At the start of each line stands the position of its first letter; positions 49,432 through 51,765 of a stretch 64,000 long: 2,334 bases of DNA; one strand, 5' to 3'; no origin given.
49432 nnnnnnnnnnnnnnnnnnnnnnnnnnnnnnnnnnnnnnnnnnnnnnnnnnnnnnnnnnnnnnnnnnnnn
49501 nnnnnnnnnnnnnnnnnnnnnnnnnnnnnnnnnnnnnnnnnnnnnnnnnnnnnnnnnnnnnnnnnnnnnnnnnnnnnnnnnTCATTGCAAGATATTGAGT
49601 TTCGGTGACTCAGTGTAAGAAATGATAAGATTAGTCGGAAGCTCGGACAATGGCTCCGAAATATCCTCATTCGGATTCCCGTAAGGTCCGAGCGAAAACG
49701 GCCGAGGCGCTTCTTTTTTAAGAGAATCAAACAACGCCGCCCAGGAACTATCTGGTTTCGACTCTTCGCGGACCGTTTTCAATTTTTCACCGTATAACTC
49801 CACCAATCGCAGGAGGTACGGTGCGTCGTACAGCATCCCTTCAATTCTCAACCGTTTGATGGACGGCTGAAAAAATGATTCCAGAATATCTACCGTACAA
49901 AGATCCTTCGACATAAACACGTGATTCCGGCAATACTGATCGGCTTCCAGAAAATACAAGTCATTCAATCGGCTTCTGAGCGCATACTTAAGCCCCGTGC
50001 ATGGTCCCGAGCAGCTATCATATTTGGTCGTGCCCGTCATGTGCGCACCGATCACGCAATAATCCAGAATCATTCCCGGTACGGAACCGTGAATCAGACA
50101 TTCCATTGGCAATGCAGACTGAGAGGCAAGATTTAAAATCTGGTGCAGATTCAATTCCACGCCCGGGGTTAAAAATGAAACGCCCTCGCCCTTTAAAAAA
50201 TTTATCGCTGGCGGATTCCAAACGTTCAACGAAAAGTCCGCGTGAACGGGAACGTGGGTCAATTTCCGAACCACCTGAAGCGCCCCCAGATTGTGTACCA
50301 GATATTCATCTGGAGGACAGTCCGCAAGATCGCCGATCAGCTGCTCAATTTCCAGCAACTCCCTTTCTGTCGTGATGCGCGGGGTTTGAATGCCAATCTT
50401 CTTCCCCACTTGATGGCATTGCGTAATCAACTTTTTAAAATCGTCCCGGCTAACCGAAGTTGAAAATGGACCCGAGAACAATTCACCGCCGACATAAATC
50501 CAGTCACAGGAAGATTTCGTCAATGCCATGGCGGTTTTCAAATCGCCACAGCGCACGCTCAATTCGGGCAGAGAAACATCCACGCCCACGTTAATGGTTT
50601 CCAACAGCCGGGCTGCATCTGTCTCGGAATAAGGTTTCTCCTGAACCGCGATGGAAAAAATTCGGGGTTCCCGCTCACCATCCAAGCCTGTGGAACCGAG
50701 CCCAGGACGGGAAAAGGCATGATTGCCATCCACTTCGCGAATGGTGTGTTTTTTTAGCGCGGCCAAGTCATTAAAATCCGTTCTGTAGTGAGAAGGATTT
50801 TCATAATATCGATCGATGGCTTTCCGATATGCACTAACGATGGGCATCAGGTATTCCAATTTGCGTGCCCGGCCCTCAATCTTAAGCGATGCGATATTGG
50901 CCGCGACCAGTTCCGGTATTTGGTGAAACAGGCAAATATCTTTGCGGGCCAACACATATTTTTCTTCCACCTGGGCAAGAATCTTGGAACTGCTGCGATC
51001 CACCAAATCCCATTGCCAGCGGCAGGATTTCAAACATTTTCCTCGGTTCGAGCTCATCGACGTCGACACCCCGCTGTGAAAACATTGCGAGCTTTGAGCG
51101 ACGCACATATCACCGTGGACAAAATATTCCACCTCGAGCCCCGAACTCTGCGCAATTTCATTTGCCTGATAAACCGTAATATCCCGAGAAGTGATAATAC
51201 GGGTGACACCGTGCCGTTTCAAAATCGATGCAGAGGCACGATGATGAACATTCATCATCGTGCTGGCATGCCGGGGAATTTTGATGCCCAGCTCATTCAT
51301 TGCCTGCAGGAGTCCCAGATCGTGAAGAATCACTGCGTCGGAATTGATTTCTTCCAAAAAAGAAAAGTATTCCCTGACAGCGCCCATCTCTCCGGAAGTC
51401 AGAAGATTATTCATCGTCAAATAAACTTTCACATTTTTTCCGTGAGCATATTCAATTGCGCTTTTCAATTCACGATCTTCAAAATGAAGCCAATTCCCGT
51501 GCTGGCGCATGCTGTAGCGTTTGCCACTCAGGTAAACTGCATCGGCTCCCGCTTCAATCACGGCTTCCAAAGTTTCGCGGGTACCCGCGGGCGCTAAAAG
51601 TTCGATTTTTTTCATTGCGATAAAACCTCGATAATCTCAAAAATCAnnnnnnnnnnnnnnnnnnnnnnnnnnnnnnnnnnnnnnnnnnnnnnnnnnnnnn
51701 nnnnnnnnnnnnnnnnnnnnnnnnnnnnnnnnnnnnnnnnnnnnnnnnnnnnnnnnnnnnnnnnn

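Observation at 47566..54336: Tightly packed operon suggesting a fatty acyl to aldehyde to amine (or related lipid-tailoring) pathway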

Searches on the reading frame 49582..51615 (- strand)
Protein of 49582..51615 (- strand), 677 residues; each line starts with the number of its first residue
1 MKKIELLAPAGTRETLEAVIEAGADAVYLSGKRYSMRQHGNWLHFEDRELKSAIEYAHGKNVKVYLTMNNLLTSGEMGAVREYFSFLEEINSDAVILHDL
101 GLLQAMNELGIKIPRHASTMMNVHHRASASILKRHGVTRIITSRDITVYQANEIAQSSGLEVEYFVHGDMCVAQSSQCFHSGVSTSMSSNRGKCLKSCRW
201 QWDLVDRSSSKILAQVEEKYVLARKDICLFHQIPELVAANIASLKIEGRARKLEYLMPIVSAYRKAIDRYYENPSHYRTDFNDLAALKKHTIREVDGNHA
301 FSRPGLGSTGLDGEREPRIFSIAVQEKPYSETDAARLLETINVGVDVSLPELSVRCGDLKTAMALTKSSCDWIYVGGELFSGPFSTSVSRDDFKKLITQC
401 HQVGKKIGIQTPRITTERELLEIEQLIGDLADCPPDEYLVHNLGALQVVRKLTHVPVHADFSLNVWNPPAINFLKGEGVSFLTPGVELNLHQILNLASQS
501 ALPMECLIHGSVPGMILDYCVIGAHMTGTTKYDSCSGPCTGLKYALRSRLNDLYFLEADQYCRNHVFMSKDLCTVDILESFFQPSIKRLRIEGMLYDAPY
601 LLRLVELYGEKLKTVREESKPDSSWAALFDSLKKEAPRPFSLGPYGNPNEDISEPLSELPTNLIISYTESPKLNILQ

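Call 3: search_protein_families(library=pfam, proteins=[window:49582-51615:-], max_evalue=0.01)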
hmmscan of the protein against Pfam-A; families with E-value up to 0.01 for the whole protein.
window:49582-51615:- (677 aa): 1 family
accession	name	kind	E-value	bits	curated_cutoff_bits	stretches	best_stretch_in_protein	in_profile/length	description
PF01136.24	Peptidase_U32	-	1.3e-93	313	22.4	2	79-304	3-231/233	Peptidase family U32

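Call 4: search_protein_families(library=ncbifam, proteins=[window:49582-51615:-], max_evalue=0.01)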
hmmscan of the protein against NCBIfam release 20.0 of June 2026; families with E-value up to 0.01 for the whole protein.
window:49582-51615:- (677 aa): 4 families
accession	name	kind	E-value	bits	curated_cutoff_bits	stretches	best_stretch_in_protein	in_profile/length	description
NF011996.0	PRK15452.1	equivalog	4.9e-56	190.4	534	3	1-208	2-208/449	prephenate-dependent tRNA uridine(34) hydroxylase TrhP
NF047963.1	quinone_UbiU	equivalog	1.2e-47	162.7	440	3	4-206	1-205/331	ubiquinone anaerobic biosynthesis protein UbiU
NF047965.1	quinone_UbiV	equivalog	2.1e-21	76.7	275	2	58-273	59-264/292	ubiquinone anaerobic biosynthesis protein UbiV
NF011991.0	PRK15447.1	equivalog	1.2e-20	74.2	283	2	52-251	55-251/302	U32 family peptidase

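Call 20: search_solved_structures(query=window:49582-51615:-, max_evalue=0.01)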
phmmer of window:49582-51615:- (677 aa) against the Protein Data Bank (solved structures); distinct sequences matched with E-value up to 0.01: 0.

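Call 95: search_protein_representatives(protein=window:49582-51615:-)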
Query: 677 residues. Proteins with E-value up to 0.001 (for the whole library): 12619; up to 1e-10: 8115; up to 1e-30: 4978. The best 150 are listed.
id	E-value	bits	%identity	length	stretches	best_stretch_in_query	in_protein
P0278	1.9e-226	769.9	54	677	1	2-670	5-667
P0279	3.6e-167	574.0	44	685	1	3-665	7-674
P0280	5.0e-154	530.6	42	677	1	3-647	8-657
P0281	7.5e-150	516.8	40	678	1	3-646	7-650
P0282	6.8e-140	483.9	39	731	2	2-357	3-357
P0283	1.9e-139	482.4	38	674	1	3-667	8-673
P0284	3.9e-137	474.8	63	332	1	2-330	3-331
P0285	1.6e-131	456.2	40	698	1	3-645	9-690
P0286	3.9e-131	455.0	37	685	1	4-670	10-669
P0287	9.0e-131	453.8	38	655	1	3-648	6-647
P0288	1.7e-130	452.8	36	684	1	3-646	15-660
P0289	1.6e-128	446.4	39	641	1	2-615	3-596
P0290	5.4e-128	444.6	40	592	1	55-640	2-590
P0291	7.1e-127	440.9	37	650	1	3-645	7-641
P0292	3.0e-126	438.8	38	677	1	2-644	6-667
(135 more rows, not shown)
